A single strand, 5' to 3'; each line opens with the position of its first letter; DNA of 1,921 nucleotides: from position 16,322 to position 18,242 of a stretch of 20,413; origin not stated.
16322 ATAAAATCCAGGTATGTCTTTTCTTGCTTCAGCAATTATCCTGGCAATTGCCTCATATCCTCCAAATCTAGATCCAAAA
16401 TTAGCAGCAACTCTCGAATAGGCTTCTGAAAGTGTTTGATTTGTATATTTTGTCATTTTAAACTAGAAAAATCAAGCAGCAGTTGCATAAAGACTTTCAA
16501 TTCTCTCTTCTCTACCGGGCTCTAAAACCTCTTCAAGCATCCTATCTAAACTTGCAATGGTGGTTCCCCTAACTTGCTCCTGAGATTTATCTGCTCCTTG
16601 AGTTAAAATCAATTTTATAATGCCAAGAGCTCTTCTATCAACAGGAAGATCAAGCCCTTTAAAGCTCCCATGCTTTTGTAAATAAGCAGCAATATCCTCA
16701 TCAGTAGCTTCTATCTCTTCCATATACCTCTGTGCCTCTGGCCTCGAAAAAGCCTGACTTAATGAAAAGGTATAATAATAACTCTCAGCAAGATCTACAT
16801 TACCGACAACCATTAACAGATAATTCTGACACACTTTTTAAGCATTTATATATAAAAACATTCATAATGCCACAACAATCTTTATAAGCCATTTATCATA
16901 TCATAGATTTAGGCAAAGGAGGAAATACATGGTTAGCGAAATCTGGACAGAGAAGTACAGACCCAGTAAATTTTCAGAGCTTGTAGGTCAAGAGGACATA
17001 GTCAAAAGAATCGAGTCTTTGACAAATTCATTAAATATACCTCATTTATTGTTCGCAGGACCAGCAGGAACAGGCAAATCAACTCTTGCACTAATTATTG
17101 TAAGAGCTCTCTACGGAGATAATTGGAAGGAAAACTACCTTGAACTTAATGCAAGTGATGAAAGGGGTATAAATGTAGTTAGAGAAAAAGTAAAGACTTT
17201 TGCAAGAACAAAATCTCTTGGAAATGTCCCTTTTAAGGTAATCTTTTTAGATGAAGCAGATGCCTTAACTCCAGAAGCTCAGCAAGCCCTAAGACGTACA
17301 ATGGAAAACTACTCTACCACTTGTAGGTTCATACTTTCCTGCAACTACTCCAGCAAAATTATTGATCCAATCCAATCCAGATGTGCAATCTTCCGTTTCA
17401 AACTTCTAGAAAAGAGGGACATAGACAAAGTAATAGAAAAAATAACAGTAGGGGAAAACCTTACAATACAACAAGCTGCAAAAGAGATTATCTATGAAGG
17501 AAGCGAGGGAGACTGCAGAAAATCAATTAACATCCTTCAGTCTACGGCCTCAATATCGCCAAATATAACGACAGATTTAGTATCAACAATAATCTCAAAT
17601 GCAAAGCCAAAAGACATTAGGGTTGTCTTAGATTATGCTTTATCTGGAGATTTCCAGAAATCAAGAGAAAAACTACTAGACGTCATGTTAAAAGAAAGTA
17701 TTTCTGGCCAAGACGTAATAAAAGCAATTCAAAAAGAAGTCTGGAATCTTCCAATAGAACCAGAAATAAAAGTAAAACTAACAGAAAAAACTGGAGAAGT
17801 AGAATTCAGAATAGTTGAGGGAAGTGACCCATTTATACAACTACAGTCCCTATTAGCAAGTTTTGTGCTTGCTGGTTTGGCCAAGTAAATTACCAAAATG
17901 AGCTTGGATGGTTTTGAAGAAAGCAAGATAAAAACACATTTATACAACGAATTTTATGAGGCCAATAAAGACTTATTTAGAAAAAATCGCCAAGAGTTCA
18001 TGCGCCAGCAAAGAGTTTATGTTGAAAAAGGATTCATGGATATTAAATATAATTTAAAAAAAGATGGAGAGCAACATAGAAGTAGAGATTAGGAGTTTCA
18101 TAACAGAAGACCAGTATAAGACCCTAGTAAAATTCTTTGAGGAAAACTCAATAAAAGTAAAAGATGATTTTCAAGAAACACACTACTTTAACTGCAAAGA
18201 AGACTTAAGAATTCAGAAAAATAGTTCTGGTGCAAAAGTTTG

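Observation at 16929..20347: RFC clamp-loader operon interleaved with two CYTH (triphosphate tunnel metalloenzyme) genes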

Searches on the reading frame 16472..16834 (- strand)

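Call 7: search_protein_families(library=pfam, proteins=[window:16472-16834:-], max_evalue=0.001)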
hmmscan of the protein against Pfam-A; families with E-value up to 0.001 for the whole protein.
window:16472-16834:- (120 aa): 0 families

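Call 72: search_protein_families(library=pfam, proteins=[window:16472-16831:-], max_evalue=1)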
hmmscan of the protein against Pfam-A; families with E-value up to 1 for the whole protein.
window:16472-16831:- (119 aa): 2 families
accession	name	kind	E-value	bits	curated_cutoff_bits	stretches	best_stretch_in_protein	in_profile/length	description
PF24384.1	Ig_TMM62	-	0.18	11.9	27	1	17-51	82-116/128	TMEM62 Ig-like domain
PF00076.28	RRM_1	-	0.2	12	20.7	1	41-92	9-64/70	RNA recognition motif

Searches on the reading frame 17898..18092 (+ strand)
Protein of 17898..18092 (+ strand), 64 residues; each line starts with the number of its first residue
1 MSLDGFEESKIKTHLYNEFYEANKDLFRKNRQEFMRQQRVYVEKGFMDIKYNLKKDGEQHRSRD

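Call 3: search_protein_families(library=pfam, proteins=[window:17898-18092:+], max_evalue=0.1)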
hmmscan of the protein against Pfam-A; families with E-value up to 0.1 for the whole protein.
window:17898-18092:+ (64 aa): 0 families

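Call 4: search_protein_families(library=ncbifam, proteins=[window:17898-18092:+], max_evalue=0.1)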
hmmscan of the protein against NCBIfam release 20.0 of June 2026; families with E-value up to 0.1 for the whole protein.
window:17898-18092:+ (64 aa): 1 family
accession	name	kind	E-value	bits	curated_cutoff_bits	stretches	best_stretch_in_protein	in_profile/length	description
NF040866.1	AraD_Arch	equivalog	0.047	12.7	650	1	4-53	127-171/372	arabinonate dehydratase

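Call 83: search_protein_families(library=padloc, proteins=[window:17898-18089:+], max_evalue=0.01)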
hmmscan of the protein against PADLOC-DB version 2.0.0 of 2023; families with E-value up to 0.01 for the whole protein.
window:17898-18089:+ (64 aa): 0 families

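Call 84: search_protein_families(library=phrogs, proteins=[window:17898-18089:+], max_evalue=0.001)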
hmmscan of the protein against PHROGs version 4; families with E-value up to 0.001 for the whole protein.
window:17898-18089:+ (64 aa): 0 families
